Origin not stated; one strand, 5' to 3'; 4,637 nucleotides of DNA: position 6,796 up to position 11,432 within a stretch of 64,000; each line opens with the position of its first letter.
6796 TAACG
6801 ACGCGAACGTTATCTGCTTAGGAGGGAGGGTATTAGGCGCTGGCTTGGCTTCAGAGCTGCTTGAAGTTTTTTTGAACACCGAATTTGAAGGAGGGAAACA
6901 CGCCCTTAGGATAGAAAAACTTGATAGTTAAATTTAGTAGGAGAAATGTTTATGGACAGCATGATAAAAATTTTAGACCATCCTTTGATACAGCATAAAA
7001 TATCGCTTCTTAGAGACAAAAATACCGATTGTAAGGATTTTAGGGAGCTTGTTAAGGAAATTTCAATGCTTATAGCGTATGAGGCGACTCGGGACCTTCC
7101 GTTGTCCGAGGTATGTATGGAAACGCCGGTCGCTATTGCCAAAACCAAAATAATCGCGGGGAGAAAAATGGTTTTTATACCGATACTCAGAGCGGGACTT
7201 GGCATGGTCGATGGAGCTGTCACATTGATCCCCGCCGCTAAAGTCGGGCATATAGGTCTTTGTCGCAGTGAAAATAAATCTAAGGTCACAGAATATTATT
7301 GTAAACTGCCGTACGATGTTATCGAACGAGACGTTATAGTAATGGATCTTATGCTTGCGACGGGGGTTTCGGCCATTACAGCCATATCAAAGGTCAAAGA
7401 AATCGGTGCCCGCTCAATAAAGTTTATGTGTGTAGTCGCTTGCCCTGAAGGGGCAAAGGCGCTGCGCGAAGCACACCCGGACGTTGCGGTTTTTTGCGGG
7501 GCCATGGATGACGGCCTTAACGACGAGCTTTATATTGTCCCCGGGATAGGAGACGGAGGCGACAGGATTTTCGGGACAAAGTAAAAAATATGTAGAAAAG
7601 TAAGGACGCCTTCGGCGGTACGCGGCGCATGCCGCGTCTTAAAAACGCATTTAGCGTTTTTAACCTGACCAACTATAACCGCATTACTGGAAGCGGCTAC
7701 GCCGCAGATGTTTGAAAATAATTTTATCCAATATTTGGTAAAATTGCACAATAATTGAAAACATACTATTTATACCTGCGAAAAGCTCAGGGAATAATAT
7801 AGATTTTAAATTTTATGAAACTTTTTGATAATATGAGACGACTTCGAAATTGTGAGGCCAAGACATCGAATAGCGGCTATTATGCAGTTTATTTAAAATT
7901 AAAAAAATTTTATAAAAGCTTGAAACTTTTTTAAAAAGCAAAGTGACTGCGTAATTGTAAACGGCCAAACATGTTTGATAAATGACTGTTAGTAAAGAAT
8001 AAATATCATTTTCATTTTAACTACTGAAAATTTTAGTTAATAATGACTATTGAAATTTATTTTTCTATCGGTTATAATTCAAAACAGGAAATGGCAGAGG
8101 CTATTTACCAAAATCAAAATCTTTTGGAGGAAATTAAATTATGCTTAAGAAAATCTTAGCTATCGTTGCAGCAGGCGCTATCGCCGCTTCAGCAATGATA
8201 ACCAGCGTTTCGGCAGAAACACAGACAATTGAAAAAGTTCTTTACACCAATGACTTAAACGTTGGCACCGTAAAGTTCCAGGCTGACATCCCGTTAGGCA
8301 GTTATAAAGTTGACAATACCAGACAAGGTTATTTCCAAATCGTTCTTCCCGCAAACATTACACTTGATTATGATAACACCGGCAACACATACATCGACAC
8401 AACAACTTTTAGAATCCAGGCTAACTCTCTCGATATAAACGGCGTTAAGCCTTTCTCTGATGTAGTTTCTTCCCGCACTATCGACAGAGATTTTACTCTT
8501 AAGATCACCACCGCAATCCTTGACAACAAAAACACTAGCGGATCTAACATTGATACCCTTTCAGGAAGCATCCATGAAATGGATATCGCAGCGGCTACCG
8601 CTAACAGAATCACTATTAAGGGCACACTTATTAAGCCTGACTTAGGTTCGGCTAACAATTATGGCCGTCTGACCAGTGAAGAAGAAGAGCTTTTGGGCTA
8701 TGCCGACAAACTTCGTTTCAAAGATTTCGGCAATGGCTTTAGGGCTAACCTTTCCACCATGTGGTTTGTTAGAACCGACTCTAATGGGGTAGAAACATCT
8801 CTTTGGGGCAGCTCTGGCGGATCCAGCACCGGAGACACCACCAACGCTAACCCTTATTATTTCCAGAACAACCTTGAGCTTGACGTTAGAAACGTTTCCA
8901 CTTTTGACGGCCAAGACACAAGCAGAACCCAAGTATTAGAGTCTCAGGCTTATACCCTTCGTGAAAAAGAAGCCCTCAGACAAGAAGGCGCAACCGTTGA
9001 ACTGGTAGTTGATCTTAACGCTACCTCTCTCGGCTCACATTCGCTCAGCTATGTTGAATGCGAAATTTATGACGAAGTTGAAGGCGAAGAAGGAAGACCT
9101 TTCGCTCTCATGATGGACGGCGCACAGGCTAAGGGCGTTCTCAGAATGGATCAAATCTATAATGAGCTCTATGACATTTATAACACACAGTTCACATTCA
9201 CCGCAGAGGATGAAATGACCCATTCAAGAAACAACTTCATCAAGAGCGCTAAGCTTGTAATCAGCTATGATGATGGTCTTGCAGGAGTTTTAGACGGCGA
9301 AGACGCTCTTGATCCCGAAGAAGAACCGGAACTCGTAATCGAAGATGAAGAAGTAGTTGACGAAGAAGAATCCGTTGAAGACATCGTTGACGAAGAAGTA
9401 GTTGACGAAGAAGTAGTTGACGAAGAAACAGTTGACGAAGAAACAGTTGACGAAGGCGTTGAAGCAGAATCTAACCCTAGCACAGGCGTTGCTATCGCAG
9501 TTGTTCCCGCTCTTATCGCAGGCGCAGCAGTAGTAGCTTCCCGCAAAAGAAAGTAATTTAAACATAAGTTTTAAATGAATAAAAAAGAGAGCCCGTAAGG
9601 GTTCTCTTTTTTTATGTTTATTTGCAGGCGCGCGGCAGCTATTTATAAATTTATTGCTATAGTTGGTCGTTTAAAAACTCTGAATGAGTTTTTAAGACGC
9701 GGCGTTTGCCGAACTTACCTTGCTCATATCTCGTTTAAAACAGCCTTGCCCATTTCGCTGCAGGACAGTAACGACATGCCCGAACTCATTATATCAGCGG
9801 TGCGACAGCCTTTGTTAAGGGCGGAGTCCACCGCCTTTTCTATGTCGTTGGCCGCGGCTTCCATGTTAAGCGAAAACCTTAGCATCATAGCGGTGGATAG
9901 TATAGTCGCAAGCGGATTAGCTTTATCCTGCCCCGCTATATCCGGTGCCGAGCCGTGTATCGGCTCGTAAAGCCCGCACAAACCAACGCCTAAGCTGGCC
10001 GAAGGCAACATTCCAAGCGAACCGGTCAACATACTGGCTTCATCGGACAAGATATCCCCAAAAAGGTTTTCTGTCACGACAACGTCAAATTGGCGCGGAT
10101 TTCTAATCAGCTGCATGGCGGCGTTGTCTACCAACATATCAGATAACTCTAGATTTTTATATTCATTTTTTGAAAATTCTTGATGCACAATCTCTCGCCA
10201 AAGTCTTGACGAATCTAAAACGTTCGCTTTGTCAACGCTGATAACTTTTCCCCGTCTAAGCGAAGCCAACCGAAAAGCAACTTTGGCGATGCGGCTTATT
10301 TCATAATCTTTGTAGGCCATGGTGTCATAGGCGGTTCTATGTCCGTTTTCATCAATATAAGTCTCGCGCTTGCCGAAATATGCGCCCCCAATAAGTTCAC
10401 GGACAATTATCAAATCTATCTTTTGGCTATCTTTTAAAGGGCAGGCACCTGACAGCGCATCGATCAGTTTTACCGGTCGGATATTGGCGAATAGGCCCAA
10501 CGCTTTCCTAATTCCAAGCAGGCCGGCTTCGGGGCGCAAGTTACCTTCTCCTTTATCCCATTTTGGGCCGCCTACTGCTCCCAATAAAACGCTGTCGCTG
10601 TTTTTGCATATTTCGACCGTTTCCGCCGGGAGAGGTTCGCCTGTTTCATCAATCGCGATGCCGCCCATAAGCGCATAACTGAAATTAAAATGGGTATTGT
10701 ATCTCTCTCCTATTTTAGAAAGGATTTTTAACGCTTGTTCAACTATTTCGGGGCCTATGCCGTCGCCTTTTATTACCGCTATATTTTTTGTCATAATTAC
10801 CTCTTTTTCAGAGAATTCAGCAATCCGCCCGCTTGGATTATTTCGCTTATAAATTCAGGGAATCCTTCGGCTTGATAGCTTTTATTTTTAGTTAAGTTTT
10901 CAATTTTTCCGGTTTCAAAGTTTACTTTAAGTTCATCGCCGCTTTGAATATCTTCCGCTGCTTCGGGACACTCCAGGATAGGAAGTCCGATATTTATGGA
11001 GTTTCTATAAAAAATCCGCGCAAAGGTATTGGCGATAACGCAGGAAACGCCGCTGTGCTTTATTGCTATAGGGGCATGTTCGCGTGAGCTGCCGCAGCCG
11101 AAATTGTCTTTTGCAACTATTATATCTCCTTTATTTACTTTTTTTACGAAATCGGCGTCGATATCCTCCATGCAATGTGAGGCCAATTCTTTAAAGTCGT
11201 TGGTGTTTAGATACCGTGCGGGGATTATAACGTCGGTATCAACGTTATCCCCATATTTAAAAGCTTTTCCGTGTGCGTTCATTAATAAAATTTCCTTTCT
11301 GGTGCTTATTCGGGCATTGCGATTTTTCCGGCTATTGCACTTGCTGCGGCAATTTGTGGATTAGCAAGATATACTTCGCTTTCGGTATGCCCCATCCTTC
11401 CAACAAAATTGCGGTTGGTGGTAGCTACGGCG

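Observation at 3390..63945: Mosaic network of TATA-bounded hairpin modules fills 22 of about 30 intergenic spacers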

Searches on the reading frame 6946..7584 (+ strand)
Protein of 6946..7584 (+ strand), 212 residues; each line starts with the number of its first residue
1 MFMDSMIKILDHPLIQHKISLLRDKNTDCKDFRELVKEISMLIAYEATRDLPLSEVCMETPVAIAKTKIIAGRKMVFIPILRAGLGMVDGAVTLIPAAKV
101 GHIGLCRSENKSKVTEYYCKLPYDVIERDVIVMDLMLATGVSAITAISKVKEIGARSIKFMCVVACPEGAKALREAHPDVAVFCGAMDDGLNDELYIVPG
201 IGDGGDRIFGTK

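Call 15: search_protein_families(library=pfam, proteins=[window:6946-7584:+])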
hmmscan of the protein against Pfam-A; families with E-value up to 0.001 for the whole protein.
window:6946-7584:+ (212 aa): 2 families
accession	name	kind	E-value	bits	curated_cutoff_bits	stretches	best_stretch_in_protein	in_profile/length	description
PF14681.12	UPRTase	-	4.9e-68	229.1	27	1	10-211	2-206/206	Uracil phosphoribosyltransferase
PF00156.33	Pribosyltran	-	0.0008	19.2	26.3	0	75-174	31-134/158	Phosphoribosyl transferase domain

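Call 18: find_encoding_contigs(protein=window:6946-7584:+, flank=10000, max_places=10)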
Protein window:6946-7584:+ (212 aa): no gene with exactly this product is on record in the collection.

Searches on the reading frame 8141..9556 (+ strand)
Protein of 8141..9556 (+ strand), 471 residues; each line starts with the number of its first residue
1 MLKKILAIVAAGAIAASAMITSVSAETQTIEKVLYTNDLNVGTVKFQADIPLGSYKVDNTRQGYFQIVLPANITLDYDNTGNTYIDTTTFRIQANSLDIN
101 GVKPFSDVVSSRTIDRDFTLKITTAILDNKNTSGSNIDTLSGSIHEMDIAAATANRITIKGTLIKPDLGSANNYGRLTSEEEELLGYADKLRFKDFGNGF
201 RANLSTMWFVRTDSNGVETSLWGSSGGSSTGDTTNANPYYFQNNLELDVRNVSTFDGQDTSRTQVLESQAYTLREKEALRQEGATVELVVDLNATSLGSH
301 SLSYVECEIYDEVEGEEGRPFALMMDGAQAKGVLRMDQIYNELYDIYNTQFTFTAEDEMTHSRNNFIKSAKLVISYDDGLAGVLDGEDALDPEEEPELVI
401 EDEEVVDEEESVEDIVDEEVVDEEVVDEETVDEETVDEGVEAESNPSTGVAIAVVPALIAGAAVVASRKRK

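Call 9: search_protein_families(library=pfam, proteins=[window:8141-9556:+])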
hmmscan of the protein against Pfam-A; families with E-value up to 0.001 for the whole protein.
window:8141-9556:+ (471 aa): 0 families

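Call 53: search_protein_families(library=ncbifam, proteins=[window:8141-9556:+], max_evalue=0.01)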
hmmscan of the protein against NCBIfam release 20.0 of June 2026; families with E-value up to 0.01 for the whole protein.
window:8141-9556:+ (471 aa): 1 family
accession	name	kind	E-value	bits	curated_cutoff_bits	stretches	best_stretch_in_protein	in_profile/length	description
NF033846.1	Rumino_NPXTG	domain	9.7e-05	22.6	23.5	1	445-471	1-30/30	NPXTG-anchored protein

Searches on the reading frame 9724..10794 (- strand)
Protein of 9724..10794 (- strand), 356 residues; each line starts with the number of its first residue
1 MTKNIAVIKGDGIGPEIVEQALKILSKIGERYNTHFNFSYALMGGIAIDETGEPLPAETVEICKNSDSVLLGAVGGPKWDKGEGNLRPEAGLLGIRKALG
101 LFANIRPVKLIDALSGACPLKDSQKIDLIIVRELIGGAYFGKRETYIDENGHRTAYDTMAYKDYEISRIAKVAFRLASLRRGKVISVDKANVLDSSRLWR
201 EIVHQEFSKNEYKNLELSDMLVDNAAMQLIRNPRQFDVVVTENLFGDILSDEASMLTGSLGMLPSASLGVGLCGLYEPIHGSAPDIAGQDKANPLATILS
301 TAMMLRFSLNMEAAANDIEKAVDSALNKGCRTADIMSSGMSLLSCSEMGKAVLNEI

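Call 15: search_protein_families(library=pfam, proteins=[window:9724-10794:-])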
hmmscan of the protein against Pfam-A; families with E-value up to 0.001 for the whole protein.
window:9724-10794:- (356 aa): 1 family
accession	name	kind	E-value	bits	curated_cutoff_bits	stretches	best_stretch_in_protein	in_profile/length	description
PF00180.25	Iso_dh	-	4.7e-141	470.5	27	1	4-352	1-348/348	Isocitrate/isopropylmalate dehydrogenase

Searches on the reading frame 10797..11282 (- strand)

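Call 15: search_protein_families(library=pfam, proteins=[window:10797-11282:-])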
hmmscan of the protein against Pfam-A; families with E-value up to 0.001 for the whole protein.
window:10797-11282:- (161 aa): 2 families
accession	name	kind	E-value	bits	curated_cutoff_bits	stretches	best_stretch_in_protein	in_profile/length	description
PF00694.25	Aconitase_C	-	6.4e-20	72.3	22.8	1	38-104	60-127/131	Aconitase C-terminal domain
PF06434.19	Aconitase_2_N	-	2.6e-05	24.4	27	0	8-155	4-167/204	Aconitate hydratase 2 N-terminus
